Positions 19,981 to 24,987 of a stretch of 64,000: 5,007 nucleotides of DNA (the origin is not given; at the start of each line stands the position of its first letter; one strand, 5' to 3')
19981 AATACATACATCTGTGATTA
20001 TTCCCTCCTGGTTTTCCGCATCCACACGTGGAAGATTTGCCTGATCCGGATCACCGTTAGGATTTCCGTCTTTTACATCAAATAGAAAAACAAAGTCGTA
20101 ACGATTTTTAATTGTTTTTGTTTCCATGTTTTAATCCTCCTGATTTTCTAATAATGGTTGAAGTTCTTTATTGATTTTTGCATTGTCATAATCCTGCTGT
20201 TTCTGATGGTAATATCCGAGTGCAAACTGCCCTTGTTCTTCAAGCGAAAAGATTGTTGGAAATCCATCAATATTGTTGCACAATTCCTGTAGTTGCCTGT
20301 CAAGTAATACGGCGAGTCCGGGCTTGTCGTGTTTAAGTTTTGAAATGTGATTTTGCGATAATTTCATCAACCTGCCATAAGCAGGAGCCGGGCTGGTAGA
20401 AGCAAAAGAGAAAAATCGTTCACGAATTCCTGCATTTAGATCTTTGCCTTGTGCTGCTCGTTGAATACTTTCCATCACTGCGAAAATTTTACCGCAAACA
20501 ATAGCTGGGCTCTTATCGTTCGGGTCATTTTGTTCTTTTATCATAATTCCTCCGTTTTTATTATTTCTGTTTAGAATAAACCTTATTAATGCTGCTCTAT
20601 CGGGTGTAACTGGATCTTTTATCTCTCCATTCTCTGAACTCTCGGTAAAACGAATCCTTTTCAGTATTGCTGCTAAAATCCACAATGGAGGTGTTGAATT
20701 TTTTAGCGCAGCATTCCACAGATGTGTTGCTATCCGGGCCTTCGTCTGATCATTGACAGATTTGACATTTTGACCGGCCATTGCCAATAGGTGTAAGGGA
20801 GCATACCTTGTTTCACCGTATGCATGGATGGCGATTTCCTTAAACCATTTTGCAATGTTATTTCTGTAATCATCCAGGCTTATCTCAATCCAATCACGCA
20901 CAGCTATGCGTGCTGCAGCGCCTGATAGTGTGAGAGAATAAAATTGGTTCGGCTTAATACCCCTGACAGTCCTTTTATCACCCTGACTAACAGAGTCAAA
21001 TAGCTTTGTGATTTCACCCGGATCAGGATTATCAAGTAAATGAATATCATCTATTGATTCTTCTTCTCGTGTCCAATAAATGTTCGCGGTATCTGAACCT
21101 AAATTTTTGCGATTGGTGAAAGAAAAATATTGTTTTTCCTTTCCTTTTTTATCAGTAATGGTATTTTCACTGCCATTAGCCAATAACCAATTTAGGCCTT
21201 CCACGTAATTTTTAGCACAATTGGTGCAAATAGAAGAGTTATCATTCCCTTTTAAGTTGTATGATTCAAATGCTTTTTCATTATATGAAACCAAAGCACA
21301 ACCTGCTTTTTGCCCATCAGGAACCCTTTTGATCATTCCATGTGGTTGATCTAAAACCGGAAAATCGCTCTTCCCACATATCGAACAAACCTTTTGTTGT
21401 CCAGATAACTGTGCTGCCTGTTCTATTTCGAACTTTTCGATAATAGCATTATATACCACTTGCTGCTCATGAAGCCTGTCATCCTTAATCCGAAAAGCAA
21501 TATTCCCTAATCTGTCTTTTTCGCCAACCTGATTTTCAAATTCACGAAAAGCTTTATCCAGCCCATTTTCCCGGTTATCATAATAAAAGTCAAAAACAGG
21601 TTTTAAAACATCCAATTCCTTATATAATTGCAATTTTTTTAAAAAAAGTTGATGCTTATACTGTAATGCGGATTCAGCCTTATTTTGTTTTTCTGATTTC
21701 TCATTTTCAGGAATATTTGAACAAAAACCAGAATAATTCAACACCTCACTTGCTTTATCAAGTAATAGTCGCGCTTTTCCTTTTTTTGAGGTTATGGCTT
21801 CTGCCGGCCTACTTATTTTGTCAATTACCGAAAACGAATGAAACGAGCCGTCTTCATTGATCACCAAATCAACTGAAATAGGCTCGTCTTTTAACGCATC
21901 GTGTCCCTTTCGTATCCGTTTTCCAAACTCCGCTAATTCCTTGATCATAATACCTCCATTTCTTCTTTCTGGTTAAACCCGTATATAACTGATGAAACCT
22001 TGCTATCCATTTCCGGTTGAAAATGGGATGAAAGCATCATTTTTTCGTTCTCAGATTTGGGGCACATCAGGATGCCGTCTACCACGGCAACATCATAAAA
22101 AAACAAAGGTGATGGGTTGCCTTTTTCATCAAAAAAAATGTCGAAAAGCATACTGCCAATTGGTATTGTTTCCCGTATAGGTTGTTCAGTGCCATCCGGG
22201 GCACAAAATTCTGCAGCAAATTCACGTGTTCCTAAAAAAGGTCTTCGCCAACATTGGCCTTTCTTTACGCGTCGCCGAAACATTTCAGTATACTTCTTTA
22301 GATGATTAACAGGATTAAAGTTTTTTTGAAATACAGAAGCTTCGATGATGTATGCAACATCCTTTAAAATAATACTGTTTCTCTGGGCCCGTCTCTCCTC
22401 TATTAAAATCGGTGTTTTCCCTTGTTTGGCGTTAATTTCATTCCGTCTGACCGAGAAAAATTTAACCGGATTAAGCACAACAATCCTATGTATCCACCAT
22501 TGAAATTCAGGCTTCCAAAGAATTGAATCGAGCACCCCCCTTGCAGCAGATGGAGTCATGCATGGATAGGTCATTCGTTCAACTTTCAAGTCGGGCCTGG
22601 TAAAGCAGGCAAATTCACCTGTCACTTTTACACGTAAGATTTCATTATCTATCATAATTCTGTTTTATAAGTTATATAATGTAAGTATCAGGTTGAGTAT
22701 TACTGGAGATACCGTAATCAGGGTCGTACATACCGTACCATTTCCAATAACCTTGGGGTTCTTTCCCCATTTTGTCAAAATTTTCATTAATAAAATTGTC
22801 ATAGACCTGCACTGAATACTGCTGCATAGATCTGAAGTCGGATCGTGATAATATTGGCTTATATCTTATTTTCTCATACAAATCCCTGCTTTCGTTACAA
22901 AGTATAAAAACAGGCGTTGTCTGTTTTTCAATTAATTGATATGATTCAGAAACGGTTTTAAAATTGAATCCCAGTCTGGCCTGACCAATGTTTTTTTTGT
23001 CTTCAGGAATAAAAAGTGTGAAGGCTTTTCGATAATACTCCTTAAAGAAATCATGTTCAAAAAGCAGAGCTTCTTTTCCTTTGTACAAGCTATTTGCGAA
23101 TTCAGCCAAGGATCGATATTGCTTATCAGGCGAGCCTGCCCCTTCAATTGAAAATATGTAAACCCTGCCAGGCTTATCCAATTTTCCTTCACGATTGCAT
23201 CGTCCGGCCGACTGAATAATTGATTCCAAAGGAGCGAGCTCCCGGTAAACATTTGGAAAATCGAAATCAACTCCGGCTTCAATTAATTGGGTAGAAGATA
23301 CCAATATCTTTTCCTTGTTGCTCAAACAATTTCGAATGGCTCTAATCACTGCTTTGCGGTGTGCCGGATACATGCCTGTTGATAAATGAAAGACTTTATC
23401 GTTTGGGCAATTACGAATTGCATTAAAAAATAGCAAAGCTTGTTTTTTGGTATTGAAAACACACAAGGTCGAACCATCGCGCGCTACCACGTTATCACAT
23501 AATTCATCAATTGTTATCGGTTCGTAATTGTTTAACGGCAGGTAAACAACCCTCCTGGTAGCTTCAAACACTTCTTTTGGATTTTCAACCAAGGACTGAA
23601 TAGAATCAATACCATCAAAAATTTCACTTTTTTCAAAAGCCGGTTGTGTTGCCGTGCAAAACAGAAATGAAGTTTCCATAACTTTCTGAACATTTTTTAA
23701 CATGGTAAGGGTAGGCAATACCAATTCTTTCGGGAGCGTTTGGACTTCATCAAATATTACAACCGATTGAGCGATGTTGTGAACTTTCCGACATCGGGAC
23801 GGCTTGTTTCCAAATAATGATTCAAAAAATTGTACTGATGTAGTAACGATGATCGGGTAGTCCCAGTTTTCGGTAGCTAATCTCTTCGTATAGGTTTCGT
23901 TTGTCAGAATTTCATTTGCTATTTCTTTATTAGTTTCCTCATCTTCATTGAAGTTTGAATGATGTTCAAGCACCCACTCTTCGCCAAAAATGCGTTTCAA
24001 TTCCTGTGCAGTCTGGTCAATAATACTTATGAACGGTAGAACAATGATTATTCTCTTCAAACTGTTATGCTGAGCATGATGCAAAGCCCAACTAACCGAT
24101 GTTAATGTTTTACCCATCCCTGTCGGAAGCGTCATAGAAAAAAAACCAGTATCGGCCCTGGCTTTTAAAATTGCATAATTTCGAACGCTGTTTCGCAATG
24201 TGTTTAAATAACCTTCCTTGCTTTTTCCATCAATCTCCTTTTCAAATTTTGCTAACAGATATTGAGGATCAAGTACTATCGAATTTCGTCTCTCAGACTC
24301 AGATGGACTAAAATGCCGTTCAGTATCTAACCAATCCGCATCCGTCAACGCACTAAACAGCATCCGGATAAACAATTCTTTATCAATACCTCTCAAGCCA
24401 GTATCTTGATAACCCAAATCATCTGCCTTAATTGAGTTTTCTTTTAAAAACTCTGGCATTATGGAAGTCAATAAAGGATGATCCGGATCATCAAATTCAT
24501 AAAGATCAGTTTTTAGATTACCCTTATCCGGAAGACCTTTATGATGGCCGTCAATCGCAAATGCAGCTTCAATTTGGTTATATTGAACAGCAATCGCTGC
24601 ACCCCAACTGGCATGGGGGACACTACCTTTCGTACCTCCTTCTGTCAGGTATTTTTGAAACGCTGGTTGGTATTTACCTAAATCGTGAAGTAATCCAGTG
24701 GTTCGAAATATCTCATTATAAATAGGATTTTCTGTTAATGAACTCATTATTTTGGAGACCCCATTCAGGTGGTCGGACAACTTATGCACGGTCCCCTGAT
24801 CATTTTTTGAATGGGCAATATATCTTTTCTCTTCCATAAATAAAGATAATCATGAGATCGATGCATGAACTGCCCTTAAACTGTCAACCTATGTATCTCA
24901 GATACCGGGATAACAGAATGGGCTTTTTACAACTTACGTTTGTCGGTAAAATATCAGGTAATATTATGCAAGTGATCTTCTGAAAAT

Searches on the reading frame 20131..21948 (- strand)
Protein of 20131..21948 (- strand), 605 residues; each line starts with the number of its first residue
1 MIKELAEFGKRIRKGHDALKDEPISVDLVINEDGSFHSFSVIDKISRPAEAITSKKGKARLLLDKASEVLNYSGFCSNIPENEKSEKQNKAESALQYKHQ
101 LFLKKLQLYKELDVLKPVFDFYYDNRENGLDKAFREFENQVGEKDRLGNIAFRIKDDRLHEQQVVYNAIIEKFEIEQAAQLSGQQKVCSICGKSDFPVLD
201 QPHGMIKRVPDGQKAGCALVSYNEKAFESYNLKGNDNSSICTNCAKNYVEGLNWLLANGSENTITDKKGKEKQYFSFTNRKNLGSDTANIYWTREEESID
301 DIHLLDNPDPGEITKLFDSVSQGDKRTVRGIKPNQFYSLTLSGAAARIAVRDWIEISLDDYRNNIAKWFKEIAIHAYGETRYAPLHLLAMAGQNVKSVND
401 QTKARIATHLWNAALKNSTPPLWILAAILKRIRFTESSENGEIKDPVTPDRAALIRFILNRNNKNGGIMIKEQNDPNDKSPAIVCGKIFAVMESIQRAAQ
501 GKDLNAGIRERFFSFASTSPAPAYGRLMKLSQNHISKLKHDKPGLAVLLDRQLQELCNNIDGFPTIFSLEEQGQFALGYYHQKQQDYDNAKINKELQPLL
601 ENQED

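Call 3: search_protein_families(library=pfam, proteins=[window:20131-21948:-])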
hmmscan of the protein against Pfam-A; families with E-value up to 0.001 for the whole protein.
window:20131-21948:- (605 aa): 1 family
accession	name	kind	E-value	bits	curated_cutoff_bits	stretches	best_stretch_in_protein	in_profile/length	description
PF09709.15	Cas_Csd1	-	6.7e-96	322.6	27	1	20-585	21-557/559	CRISPR-associated protein (Cas_Csd1)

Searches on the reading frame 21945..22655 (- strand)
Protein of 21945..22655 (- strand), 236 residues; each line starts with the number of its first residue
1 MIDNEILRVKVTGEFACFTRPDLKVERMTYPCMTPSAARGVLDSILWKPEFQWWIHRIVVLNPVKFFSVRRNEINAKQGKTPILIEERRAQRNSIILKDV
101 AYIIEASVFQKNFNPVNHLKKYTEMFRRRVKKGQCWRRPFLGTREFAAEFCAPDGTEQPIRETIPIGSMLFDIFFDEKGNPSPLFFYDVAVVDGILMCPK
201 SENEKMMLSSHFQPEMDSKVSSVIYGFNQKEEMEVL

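Call 3: search_protein_families(library=pfam, proteins=[window:21945-22655:-])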
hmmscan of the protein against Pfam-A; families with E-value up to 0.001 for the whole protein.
window:21945-22655:- (236 aa): 1 family
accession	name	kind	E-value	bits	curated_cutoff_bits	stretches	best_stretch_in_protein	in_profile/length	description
PF09704.15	Cas_Cas5d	-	1.7e-21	77.6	23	1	7-149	2-149/217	CRISPR-associated protein (Cas_Cas5)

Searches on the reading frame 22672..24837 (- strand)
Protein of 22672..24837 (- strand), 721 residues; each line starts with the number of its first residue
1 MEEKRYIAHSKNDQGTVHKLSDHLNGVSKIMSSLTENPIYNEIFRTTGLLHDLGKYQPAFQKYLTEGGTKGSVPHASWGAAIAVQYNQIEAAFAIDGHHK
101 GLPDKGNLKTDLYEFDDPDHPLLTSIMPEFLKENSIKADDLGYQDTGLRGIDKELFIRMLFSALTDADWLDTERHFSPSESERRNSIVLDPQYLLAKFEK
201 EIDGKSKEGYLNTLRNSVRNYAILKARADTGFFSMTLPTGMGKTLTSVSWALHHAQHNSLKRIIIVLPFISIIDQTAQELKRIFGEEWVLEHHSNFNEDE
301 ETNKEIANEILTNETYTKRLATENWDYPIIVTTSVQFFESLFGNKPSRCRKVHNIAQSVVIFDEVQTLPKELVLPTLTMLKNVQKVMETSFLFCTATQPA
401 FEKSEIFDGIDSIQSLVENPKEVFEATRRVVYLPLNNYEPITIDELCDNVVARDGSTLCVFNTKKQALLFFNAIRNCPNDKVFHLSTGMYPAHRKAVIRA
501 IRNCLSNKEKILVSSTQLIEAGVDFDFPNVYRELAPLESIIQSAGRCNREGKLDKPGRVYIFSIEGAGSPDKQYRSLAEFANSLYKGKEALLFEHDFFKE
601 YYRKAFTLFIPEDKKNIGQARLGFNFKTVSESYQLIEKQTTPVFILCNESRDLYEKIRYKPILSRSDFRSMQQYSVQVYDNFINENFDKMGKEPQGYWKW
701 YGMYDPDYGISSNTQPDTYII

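Call 3: search_protein_families(library=pfam, proteins=[window:22672-24837:-])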
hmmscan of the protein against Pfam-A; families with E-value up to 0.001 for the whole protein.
window:22672-24837:- (721 aa): 7 families
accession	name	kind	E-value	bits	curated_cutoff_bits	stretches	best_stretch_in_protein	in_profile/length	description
PF22590.2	Cas3-like_C_2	-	1.5e-17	64.3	27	1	455-551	3-105/106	CRISPR-associated nuclease/helicase Cas3, C-terminal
PF04851.21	ResIII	-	9.3e-12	45.6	22.5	1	233-397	26-161/164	Type III restriction enzyme, res subunit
PF00270.35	DEAD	-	1.1e-11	45.1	26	1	236-399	20-161/167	DEAD/DEAH box helicase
PF00271.37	Helicase_C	-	3.5e-06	27.7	23.5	1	444-550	4-109/110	Helicase conserved C-terminal domain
PF01966.28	HD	-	7.8e-06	26.6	22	1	22-105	3-92/116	HD domain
PF02562.22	PhoH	-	7.1e-05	22.8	27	0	232-272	21-61/205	PhoH-like protein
PF18019.7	Cas3_HD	-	0.00012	22.6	23.1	1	38-114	51-143/207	Cas3, HD domain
